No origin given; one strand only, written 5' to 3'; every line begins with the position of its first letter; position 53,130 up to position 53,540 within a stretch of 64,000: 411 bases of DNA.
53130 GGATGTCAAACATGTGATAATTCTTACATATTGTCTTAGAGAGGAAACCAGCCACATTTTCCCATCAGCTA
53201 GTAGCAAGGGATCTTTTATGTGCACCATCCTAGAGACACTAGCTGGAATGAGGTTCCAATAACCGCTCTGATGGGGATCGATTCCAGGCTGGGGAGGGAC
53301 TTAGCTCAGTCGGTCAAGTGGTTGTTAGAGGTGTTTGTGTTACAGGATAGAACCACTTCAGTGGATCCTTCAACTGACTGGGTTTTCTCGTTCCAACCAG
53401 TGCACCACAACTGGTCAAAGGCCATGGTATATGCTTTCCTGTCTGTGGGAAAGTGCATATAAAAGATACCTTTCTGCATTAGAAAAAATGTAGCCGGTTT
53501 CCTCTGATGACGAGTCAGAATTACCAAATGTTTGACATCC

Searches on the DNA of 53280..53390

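Call 53: search_rna_families(source=window, start=53280, end=53390, threshold=evalue, max_evalue=10, show_alignments=2)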
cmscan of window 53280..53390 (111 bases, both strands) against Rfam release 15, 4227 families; matches with E-value up to 10: 2.
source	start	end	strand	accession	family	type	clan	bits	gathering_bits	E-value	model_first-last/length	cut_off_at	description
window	53304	53366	+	RF00696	mir-203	Gene; miRNA;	-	15.7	65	0.23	1-80/80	no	mir-203 microRNA precursor family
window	53316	53390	+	RF04164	MIR1507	Gene; miRNA;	-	13.5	73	1.3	1-78/107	3'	MIR1507 microRNA precursor family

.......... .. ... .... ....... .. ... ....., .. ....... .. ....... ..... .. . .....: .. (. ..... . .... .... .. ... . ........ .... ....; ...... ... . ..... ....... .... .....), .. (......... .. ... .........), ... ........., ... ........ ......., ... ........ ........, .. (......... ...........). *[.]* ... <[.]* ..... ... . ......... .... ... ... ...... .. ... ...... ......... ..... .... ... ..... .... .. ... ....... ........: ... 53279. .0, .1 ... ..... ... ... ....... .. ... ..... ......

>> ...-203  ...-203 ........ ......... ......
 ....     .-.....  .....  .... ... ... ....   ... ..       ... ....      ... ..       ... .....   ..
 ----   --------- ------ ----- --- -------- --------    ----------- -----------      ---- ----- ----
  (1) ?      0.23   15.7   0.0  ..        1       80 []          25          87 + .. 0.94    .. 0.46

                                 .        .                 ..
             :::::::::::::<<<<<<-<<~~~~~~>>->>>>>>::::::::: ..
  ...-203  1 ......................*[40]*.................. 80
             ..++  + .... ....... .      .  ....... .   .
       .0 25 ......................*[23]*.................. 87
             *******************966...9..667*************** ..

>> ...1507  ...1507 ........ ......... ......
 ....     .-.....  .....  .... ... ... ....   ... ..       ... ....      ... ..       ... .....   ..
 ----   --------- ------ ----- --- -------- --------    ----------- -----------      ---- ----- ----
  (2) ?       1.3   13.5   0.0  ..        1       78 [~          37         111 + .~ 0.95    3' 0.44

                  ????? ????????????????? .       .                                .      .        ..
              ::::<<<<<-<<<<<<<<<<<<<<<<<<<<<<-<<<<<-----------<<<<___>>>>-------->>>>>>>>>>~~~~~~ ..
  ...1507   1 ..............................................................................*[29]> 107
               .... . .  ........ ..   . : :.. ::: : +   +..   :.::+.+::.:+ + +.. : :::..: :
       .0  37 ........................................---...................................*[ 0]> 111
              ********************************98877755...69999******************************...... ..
